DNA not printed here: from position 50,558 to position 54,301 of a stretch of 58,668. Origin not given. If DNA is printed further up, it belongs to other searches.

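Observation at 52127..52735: Histidine-phosphatase (PGAM-like) domain nested inside isoleucyl-tRNA synthetase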

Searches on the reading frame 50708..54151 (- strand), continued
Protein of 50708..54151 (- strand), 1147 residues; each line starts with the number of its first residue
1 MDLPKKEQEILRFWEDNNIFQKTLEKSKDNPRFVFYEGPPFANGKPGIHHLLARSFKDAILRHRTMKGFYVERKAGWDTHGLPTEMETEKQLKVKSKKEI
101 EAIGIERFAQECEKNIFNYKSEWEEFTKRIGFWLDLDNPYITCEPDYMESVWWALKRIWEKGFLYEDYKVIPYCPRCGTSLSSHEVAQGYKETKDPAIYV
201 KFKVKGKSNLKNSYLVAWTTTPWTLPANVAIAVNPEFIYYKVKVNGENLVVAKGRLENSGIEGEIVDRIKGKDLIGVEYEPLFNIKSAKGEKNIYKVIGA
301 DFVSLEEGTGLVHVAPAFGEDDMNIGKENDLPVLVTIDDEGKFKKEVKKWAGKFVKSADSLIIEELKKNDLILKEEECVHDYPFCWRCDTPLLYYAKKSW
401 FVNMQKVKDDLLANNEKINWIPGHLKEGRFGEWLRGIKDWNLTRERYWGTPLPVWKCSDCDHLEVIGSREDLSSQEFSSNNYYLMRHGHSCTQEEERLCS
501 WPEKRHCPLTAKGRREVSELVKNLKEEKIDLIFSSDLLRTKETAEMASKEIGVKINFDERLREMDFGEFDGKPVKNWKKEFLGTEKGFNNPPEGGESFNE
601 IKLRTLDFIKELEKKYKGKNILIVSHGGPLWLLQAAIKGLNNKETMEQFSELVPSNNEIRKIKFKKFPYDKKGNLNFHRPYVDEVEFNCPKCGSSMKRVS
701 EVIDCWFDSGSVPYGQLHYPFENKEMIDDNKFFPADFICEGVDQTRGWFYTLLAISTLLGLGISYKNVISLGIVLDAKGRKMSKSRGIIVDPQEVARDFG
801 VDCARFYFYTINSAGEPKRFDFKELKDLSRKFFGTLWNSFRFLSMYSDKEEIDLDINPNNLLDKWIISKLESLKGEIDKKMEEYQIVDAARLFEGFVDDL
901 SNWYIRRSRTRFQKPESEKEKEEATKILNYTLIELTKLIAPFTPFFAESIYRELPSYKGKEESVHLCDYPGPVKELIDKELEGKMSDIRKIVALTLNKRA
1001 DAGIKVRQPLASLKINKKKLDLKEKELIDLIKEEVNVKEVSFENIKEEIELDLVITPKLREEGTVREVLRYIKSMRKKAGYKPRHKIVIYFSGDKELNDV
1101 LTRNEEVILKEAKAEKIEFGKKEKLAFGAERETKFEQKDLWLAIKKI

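Call 5: find_homologous_proteins(query=window:50708-54151:-, max_evalue=1e-10)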
Query window:50708-54151:- (1147 aa): 8000 proteins with E <= 1e-10 among 8000 candidates; the best 120 are listed.
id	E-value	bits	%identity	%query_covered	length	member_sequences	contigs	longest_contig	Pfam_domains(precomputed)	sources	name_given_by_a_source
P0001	0.0e+0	2652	100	100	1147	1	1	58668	PF09334.18,PF08264.20,PF00133.29,PF19302.5,PF00300.28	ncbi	-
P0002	0.0e+0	2302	84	100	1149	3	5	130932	PF09334.18,PF08264.20,PF00133.29,PF19302.5,PF00300.28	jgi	jgi:isoleucyl-tRNA synthetase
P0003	0.0e+0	2074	76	100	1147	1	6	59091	PF09334.18,PF08264.20,PF00133.29,PF19302.5,PF00300.28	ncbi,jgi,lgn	jgi:isoleucyl-tRNA synthetase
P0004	0.0e+0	1973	72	100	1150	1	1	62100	PF09334.18,PF08264.20,PF00133.29,PF19302.5,PF00300.28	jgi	-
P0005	0.0e+0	1884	70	100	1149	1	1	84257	PF09334.18,PF08264.20,PF00133.29,PF19302.5,PF00300.28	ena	-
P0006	0.0e+0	1882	69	100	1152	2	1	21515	PF09334.18,PF08264.20,PF00133.29,PF19302.5,PF00300.28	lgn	-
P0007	0.0e+0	1479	56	100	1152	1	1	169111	PF09334.18,PF08264.20,PF00133.29,PF19302.5,PF00300.28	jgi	jgi:isoleucyl-tRNA synthetase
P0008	0.0e+0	1467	69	41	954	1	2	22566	PF09334.18,PF08264.20,PF01921.25,PF00133.29,PF19302.5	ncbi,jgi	-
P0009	0.0e+0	1460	68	41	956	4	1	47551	PF09334.18,PF08264.20,PF01921.25,PF00133.29,PF19302.5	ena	-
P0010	0.0e+0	1458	55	100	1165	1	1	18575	PF09334.18,PF08264.20,PF00133.29,PF19302.5,PF00300.28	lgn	-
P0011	0.0e+0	1456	56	100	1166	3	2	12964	PF09334.18,PF08264.20,PF01921.25,PF00133.29,PF19302.5,PF00300.28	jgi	-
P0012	0.0e+0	1454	56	100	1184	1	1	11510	PF09334.18,PF08264.20,PF01921.25,PF00133.29,PF19302.5,PF00300.28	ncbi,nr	ncbi:MAG: class I tRNA ligase family protein [Patescibacteria group bacterium]|nr:class I tRNA ligas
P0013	0.0e+0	1454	55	100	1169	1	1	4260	PF09334.18,PF08264.20,PF00133.29,PF19302.5,PF00300.28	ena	-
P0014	0.0e+0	1449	56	100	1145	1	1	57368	PF09334.18,PF08264.20,PF00133.29,PF19302.5,PF00300.28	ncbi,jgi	-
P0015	0.0e+0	1447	55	100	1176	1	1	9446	PF09334.18,PF08264.20,PF00133.29,PF19302.5,PF00300.28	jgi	jgi:isoleucyl-tRNA synthetase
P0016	0.0e+0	1444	56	100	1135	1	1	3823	PF09334.18,PF08264.20,PF00133.29,PF19302.5,PF00300.28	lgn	-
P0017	0.0e+0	1444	55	100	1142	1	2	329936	PF09334.18,PF08264.20,PF00133.29,PF19302.5,PF00300.28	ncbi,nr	ncbi:class I tRNA ligase family protein [Candidatus Parcubacteria bacterium]|nr:class I tRNA ligase 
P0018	0.0e+0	1443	56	100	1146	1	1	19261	PF09334.18,PF08264.20,PF01921.25,PF00133.29,PF19302.5,PF00300.28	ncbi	ncbi:class I tRNA ligase family protein [Patescibacteria group bacterium]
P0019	0.0e+0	1441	55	100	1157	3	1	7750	PF09334.18,PF08264.20,PF00133.29,PF19302.5,PF00300.28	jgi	-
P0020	0.0e+0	1439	56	100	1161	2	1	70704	PF09334.18,PF08264.20,PF00133.29,PF19302.5,PF00300.28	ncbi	-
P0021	0.0e+0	1438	54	100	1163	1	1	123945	PF09334.18,PF08264.20,PF00133.29,PF19302.5,PF00300.28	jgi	-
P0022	0.0e+0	1429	54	100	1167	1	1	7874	PF09334.18,PF08264.20,PF01921.25,PF00133.29,PF19302.5,PF00300.28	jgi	jgi:isoleucyl-tRNA synthetase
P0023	0.0e+0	1427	55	100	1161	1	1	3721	PF09334.18,PF08264.20,PF00133.29,PF19302.5,PF00300.28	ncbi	-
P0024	0.0e+0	1426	55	100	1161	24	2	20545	PF09334.18,PF08264.20,PF00133.29,PF19302.5,PF00300.28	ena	-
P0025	0.0e+0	1425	55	100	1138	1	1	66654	PF09334.18,PF08264.20,PF00133.29,PF19302.5,PF00300.28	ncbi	-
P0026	0.0e+0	1424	55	100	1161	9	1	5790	PF09334.18,PF08264.20,PF01921.25,PF00133.29,PF19302.5,PF00300.28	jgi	-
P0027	0.0e+0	1422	56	100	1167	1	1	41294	PF09334.18,PF08264.20,PF00133.29,PF19302.5,PF00300.28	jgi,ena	-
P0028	0.0e+0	1421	54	100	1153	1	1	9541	PF09334.18,PF08264.20,PF01921.25,PF00133.29,PF19302.5,PF00300.28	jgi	-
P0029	0.0e+0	1420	55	100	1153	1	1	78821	PF09334.18,PF01406.26,PF08264.20,PF00133.29,PF19302.5,PF00300.28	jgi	jgi:isoleucyl-tRNA synthetase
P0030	0.0e+0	1420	55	100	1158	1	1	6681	PF09334.18,PF08264.20,PF00133.29,PF19302.5,PF00300.28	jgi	jgi:isoleucyl-tRNA synthetase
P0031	0.0e+0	1420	54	100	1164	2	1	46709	PF09334.18,PF08264.20,PF00133.29,PF19302.5,PF00300.28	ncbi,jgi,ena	ncbi:MAG: class I tRNA ligase family protein [Candidatus Paceibacterota bacterium]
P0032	0.0e+0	1419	55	100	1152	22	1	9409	PF09334.18,PF08264.20,PF00133.29,PF19302.5,PF00300.28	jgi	-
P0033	0.0e+0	1418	54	100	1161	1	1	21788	PF09334.18,PF08264.20,PF00133.29,PF19302.5,PF00300.28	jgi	jgi:isoleucyl-tRNA synthetase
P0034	0.0e+0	1418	55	100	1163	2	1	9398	PF09334.18,PF08264.20,PF00133.29,PF19302.5,PF00300.28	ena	-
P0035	0.0e+0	1418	55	99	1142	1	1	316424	PF09334.18,PF08264.20,PF00133.29,PF19302.5,PF00300.28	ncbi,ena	-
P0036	0.0e+0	1418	54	100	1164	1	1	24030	PF09334.18,PF08264.20,PF00133.29,PF19302.5,PF00300.28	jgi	-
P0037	0.0e+0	1416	56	100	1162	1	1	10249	PF09334.18,PF08264.20,PF00133.29,PF19302.5,PF00300.28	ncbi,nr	ncbi:MAG: isoleucine--tRNA ligase [Patescibacteria group bacterium]|nr:isoleucine--tRNA ligase [Pate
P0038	0.0e+0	1414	55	100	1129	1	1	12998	PF09334.18,PF08264.20,PF01921.25,PF00133.29,PF19302.5,PF00300.28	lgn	-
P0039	0.0e+0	1413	54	100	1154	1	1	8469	PF09334.18,PF08264.20,PF00133.29,PF19302.5,PF00300.28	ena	-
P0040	0.0e+0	1413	54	100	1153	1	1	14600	PF09334.18,PF08264.20,PF01921.25,PF00133.29,PF19302.5,PF00300.28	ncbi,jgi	-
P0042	0.0e+0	1412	54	100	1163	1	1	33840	PF09334.18,PF08264.20,PF00133.29,PF19302.5,PF00300.28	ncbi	-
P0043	0.0e+0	1410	56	100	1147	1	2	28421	PF09334.18,PF08264.20,PF01921.25,PF00133.29,PF19302.5,PF00300.28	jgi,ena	-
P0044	0.0e+0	1408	54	100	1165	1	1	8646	PF09334.18,PF08264.20,PF01921.25,PF00133.29,PF19302.5,PF00300.28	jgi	-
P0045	0.0e+0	1408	55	100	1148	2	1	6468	PF09334.18,PF08264.20,PF00133.29,PF19302.5,PF00300.28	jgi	-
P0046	0.0e+0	1406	54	100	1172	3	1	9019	PF09334.18,PF08264.20,PF00133.29,PF19302.5,PF00300.28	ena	-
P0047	0.0e+0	1406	55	100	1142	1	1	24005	PF09334.18,PF08264.20,PF00133.29,PF19302.5,PF00300.28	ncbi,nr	ncbi:MAG: class I tRNA ligase family protein [Candidatus Pacebacteria bacterium]|nr:class I tRNA lig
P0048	0.0e+0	1405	54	100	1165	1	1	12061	PF09334.18,PF08264.20,PF00133.29,PF19302.5,PF00300.28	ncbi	-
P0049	0.0e+0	1404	56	100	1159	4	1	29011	PF09334.18,PF08264.20,PF00133.29,PF19302.5,PF00300.28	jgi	-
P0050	0.0e+0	1404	55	100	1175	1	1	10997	PF09334.18,PF08264.20,PF00133.29,PF19302.5,PF00300.28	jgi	jgi:isoleucyl-tRNA synthetase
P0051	0.0e+0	1403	55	100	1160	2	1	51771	PF09334.18,PF08264.20,PF00133.29,PF19302.5,PF00300.28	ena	-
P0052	0.0e+0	1402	54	100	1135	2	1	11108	PF09334.18,PF08264.20,PF00133.29,PF19302.5,PF00300.28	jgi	-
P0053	0.0e+0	1402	54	100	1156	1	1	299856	PF09334.18,PF08264.20,PF00133.29,PF19302.5,PF00300.28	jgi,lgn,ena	-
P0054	0.0e+0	1402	54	100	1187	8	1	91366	PF09334.18,PF08264.20,PF00133.29,PF19302.5,PF00300.28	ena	-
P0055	0.0e+0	1401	55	97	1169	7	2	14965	PF09334.18,PF08264.20,PF01921.25,PF00133.29,PF19302.5,PF00300.28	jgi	-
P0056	0.0e+0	1400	55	100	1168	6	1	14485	PF09334.18,PF08264.20,PF00133.29,PF19302.5,PF00300.28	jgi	jgi:isoleucyl-tRNA synthetase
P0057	0.0e+0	1400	56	100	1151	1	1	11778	PF09334.18,PF08264.20,PF00133.29,PF19302.5,PF00300.28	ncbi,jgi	-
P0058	0.0e+0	1400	53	100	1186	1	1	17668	PF09334.18,PF08264.20,PF00133.29,PF19302.5,PF00300.28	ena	-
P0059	0.0e+0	1399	53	100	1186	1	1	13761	PF09334.18,PF08264.20,PF00133.29,PF19302.5,PF00300.28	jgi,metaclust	metaclust:\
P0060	0.0e+0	1399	55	100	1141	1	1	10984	PF09334.18,PF08264.20,PF00133.29,PF19302.5,PF00300.28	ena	-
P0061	0.0e+0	1399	53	100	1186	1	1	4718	PF09334.18,PF08264.20,PF00133.29,PF19302.5,PF00300.28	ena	-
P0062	0.0e+0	1398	55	100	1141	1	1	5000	PF09334.18,PF08264.20,PF00133.29,PF19302.5,PF00300.28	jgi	-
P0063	0.0e+0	1398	55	100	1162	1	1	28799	PF09334.18,PF08264.20,PF00133.29,PF19302.5,PF00300.28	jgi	-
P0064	0.0e+0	1398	55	100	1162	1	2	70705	PF09334.18,PF08264.20,PF00133.29,PF19302.5,PF00300.28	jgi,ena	-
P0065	0.0e+0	1397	54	100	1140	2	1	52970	PF09334.18,PF08264.20,PF00133.29,PF19302.5,PF00300.28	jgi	jgi:isoleucyl-tRNA synthetase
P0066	0.0e+0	1397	54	100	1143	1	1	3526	PF09334.18,PF08264.20,PF00133.29,PF19302.5,PF00300.28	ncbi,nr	ncbi:class I tRNA ligase family protein [Patescibacteria group bacterium]|nr:class I tRNA ligase fam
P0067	0.0e+0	1396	55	100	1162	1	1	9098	PF09334.18,PF08264.20,PF00133.29,PF19302.5,PF00300.28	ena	-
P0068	0.0e+0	1395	54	100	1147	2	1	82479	PF09334.18,PF08264.20,PF00133.29,PF19302.5,PF00300.28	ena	-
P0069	0.0e+0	1395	55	100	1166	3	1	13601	PF09334.18,PF08264.20,PF13603.13,PF00133.29,PF19302.5,PF00300.28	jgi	-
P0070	0.0e+0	1394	54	100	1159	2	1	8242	PF09334.18,PF08264.20,PF00133.29,PF19302.5,PF00300.28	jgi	-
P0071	0.0e+0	1394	55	100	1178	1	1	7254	PF09334.18,PF08264.20,PF00133.29,PF19302.5,PF00300.28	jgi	jgi:isoleucyl-tRNA synthetase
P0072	0.0e+0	1392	53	100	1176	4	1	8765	PF09334.18,PF08264.20,PF00133.29,PF19302.5,PF00300.28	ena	-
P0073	0.0e+0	1392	55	100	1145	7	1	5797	PF09334.18,PF08264.20,PF00133.29,PF19302.5,PF00300.28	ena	-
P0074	0.0e+0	1392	54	100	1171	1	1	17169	PF09334.18,PF08264.20,PF00133.29,PF19302.5,PF00300.28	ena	-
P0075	0.0e+0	1391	54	100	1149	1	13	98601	PF09334.18,PF08264.20,PF00133.29,PF19302.5,PF00300.28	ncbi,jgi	-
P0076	0.0e+0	1391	55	97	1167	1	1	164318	PF09334.18,PF08264.20,PF00133.29,PF19302.5,PF00300.28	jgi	jgi:isoleucyl-tRNA synthetase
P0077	0.0e+0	1391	53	100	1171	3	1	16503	PF09334.18,PF08264.20,PF13603.13,PF00133.29,PF19302.5,PF00300.28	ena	-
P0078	0.0e+0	1391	53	99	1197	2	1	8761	PF09334.18,PF08264.20,PF00133.29,PF19302.5,PF00300.28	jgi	jgi:isoleucyl-tRNA synthetase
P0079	0.0e+0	1390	53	100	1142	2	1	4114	PF09334.18,PF08264.20,PF00133.29,PF19302.5,PF00300.28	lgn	-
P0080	0.0e+0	1390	53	100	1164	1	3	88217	PF09334.18,PF08264.20,PF01921.25,PF00133.29,PF19302.5,PF00300.28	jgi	-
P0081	0.0e+0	1390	54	100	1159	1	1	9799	PF09334.18,PF08264.20,PF00133.29,PF19302.5,PF00300.28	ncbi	-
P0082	0.0e+0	1389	54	100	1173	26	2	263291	PF09334.18,PF08264.20,PF00133.29,PF19302.5,PF00300.28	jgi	jgi:isoleucyl-tRNA synthetase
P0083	0.0e+0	1388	53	100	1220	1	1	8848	PF09334.18,PF08264.20,PF00133.29,PF19302.5,PF00300.28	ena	-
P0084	0.0e+0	1388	54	100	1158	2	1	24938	PF09334.18,PF08264.20,PF01921.25,PF00133.29,PF19302.5,PF00300.28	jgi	jgi:isoleucyl-tRNA synthetase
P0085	0.0e+0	1387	55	100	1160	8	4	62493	PF09334.18,PF08264.20,PF00133.29,PF19302.5,PF00300.28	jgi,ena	jgi:isoleucyl-tRNA synthetase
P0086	0.0e+0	1387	53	100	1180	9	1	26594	PF09334.18,PF08264.20,PF00133.29,PF19302.5,PF00300.28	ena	-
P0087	0.0e+0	1386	55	100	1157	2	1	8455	PF09334.18,PF08264.20,PF00133.29,PF19302.5,PF00300.28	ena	-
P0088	0.0e+0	1384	54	100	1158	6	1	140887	PF09334.18,PF08264.20,PF00133.29,PF19302.5,PF00300.28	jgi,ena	-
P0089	0.0e+0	1384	55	99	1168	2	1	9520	PF09334.18,PF08264.20,PF00133.29,PF19302.5,PF00300.28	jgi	jgi:isoleucyl-tRNA synthetase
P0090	0.0e+0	1384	52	100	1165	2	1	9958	PF09334.18,PF08264.20,PF00133.29,PF19302.5,PF00300.28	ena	-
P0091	0.0e+0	1383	53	100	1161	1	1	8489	PF09334.18,PF08264.20,PF00133.29,PF19302.5,PF00300.28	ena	-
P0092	0.0e+0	1382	54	100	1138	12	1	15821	PF09334.18,PF08264.20,PF01921.25,PF00133.29,PF19302.5,PF00300.28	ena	-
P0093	0.0e+0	1382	55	100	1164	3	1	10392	PF09334.18,PF08264.20,PF00133.29,PF19302.5,PF00300.28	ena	-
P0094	0.0e+0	1381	54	100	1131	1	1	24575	PF09334.18,PF08264.20,PF00133.29,PF19302.5,PF00300.28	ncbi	ncbi:MAG: class I tRNA ligase family protein [Candidatus Nealsonbacteria bacterium]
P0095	0.0e+0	1381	54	100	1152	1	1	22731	PF09334.18,PF08264.20,PF00133.29,PF19302.5,PF00300.28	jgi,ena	-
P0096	0.0e+0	1381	54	100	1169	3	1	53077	PF09334.18,PF08264.20,PF00133.29,PF19302.5,PF00300.28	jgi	jgi:isoleucyl-tRNA synthetase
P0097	0.0e+0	1381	54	100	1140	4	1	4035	PF09334.18,PF08264.20,PF00133.29,PF19302.5,PF00300.28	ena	-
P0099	0.0e+0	1381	53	100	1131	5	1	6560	PF09334.18,PF08264.20,PF00133.29,PF19302.5,PF00300.28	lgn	-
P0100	0.0e+0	1380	53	100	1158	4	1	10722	PF09334.18,PF08264.20,PF00133.29,PF19302.5,PF00300.28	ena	-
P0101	0.0e+0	1380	52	100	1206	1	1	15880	PF09334.18,PF08264.20,PF01921.25,PF00133.29,PF19302.5,PF00300.28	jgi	-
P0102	0.0e+0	1380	53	100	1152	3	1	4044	PF09334.18,PF08264.20,PF00133.29,PF19302.5,PF00300.28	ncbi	-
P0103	0.0e+0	1380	54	100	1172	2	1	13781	PF09334.18,PF08264.20,PF00133.29,PF19302.5,PF00300.28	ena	-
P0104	0.0e+0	1379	55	100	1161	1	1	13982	PF09334.18,PF08264.20,PF00133.29,PF19302.5,PF00300.28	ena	-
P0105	0.0e+0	1378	54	100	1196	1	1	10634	PF09334.18,PF08264.20,PF00133.29,PF19302.5,PF00300.28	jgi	-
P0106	0.0e+0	1378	55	100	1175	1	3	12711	PF09334.18,PF08264.20,PF00133.29,PF19302.5,PF00300.28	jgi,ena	-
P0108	0.0e+0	1378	54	100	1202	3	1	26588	PF09334.18,PF08264.20,PF00133.29,PF19302.5,PF00300.28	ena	-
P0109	0.0e+0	1377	54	100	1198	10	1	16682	PF09334.18,PF08264.20,PF00133.29,PF19302.5,PF00300.28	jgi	-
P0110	0.0e+0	1375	54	100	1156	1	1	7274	PF09334.18,PF08264.20,PF00133.29,PF19302.5,PF00300.28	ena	-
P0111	0.0e+0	1375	54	100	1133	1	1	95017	PF09334.18,PF08264.20,PF00133.29,PF19302.5,PF00300.28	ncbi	-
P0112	0.0e+0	1374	52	100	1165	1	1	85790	PF09334.18,PF08264.20,PF00133.29,PF19302.5,PF00300.28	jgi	-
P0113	0.0e+0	1374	54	100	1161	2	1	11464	PF09334.18,PF08264.20,PF00133.29,PF19302.5,PF00300.28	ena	-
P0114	0.0e+0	1373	53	100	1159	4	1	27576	PF09334.18,PF08264.20,PF00133.29,PF19302.5,PF00300.28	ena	-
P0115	0.0e+0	1371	54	100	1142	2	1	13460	PF09334.18,PF08264.20,PF00133.29,PF19302.5,PF00300.28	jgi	jgi:isoleucyl-tRNA synthetase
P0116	0.0e+0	1371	52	100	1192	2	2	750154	PF09334.18,PF08264.20,PF00133.29,PF19302.5,PF00300.28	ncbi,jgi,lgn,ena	-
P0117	0.0e+0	1370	54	100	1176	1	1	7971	PF09334.18,PF08264.20,PF00133.29,PF19302.5,PF00300.28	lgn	-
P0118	0.0e+0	1369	54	98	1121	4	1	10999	PF09334.18,PF08264.20,PF00133.29,PF19302.5,PF00300.28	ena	-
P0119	0.0e+0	1368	54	100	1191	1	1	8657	PF09334.18,PF08264.20,PF00133.29,PF19302.5,PF00300.28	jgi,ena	-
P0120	0.0e+0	1367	54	100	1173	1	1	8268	PF09334.18,PF08264.20,PF00133.29,PF19302.5,PF00300.28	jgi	jgi:isoleucyl-tRNA synthetase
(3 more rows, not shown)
